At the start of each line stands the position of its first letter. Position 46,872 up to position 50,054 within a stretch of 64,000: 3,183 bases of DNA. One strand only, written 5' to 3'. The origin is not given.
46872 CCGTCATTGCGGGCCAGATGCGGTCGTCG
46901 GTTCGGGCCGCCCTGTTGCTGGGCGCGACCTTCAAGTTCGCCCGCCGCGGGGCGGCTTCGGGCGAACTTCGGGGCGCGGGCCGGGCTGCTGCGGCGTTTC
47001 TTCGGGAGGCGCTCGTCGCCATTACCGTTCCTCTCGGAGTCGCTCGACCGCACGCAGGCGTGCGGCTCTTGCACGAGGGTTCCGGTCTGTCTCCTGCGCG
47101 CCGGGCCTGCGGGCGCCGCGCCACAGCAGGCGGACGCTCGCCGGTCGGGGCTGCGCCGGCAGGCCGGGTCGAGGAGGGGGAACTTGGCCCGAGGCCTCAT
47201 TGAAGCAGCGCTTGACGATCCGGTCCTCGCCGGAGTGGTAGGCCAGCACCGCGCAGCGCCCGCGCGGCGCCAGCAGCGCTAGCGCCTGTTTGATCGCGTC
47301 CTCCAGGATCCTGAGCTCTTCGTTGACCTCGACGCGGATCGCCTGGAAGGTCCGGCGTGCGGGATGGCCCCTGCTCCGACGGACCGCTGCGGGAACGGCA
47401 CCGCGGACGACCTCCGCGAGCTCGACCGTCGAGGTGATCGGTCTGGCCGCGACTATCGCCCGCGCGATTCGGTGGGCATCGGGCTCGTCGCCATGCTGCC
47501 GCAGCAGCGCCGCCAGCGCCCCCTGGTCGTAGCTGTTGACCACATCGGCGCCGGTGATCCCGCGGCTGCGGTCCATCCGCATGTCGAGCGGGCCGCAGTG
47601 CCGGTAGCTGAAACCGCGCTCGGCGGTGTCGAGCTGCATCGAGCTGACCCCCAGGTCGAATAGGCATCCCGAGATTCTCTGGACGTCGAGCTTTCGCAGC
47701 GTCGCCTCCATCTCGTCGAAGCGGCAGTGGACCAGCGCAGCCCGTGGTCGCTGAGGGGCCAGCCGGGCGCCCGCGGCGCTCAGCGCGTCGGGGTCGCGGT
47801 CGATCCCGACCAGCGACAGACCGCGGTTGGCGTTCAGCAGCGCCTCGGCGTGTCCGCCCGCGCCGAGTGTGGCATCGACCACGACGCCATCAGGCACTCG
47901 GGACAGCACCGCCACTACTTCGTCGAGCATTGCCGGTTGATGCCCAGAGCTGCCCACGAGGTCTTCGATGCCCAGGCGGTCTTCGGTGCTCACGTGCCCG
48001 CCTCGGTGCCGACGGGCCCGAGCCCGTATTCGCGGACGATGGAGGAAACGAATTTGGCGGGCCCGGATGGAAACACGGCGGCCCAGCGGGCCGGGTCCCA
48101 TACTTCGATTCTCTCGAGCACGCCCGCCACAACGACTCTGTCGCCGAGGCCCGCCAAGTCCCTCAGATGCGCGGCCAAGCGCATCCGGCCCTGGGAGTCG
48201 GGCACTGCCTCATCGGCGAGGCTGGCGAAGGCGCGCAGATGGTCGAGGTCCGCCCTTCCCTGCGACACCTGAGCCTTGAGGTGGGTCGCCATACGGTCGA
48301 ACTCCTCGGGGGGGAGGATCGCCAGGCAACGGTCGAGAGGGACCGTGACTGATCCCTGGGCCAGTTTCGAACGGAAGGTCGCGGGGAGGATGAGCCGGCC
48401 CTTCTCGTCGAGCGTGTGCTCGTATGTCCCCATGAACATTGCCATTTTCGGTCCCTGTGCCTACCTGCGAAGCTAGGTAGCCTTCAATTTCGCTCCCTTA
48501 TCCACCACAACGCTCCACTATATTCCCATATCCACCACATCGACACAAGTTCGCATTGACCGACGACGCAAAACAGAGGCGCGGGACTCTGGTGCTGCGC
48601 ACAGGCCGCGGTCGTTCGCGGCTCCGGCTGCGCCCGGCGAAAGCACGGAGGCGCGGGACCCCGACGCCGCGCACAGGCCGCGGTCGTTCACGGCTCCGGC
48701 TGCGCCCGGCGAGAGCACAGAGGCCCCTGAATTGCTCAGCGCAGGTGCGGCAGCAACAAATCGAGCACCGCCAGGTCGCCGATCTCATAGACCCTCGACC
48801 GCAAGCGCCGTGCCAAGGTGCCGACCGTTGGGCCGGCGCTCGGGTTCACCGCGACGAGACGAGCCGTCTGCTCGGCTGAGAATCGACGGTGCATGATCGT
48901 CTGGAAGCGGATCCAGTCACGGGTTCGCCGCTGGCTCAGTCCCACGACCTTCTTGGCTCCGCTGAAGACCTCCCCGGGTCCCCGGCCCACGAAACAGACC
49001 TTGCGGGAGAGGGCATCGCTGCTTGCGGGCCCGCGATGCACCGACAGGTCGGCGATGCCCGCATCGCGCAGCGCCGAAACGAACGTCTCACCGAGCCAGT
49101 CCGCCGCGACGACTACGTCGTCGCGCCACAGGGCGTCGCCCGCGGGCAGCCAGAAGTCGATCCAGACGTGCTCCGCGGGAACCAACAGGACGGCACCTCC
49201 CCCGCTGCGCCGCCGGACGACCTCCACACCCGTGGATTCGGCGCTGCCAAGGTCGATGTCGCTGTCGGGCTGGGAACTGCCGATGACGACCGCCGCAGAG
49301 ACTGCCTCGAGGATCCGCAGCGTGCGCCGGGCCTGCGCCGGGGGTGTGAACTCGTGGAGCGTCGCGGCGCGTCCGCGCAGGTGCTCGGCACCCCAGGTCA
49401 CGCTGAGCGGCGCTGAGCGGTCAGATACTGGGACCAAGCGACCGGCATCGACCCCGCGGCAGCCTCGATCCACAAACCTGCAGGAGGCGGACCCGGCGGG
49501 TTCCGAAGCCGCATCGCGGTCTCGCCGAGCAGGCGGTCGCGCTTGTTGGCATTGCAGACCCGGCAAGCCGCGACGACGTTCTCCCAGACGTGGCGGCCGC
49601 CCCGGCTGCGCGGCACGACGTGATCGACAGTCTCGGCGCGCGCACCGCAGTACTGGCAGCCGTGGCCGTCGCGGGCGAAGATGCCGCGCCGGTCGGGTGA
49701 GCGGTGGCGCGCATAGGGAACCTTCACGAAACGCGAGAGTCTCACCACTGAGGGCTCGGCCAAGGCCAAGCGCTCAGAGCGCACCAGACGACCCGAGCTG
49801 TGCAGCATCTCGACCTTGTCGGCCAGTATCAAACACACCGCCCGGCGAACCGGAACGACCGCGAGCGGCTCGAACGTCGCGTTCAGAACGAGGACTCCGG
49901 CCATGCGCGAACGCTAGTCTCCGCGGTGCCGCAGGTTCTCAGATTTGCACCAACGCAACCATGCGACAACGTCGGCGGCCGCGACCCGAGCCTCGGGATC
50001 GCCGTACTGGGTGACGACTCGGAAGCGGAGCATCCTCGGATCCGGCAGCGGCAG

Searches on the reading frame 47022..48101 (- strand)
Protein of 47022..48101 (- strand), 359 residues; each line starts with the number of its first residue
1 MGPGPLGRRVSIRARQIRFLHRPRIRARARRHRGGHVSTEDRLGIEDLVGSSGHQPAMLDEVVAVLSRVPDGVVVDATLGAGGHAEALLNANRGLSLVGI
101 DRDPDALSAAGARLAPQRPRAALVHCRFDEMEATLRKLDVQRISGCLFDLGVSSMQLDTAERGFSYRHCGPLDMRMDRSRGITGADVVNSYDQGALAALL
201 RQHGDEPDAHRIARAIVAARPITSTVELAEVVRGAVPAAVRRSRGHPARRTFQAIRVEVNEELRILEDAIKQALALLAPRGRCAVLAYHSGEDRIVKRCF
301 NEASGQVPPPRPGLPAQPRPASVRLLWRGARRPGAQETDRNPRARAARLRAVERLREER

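Call 36: search_protein_families(library=pfam, proteins=[window:47022-48101:-], max_evalue=0.00001)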
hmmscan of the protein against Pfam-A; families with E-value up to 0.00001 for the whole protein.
window:47022-48101:- (359 aa): 1 family
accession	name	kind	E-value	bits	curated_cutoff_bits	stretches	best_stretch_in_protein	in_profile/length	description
PF01795.25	Methyltransf_5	-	1.4e-97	327.3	27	1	53-354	3-308/309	MraW methylase family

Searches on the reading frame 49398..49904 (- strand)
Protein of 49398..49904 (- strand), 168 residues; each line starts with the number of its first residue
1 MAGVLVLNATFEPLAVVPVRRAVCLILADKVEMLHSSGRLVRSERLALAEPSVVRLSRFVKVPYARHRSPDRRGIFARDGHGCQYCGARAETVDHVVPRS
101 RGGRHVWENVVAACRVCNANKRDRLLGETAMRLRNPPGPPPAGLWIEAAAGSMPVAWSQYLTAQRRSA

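Call 36: search_protein_families(library=pfam, proteins=[window:49398-49904:-], max_evalue=0.00001)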
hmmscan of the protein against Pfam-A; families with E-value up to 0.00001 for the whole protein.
window:49398-49904:- (168 aa): 2 families
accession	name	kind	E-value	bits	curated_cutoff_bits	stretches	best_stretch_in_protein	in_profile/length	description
PF01844.29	HNH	-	4.3e-13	49.6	21.4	1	83-124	1-47/47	HNH endonuclease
PF14279.12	HNH_5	-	2.1e-12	47.2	27.5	1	83-129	1-51/56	HNH endonuclease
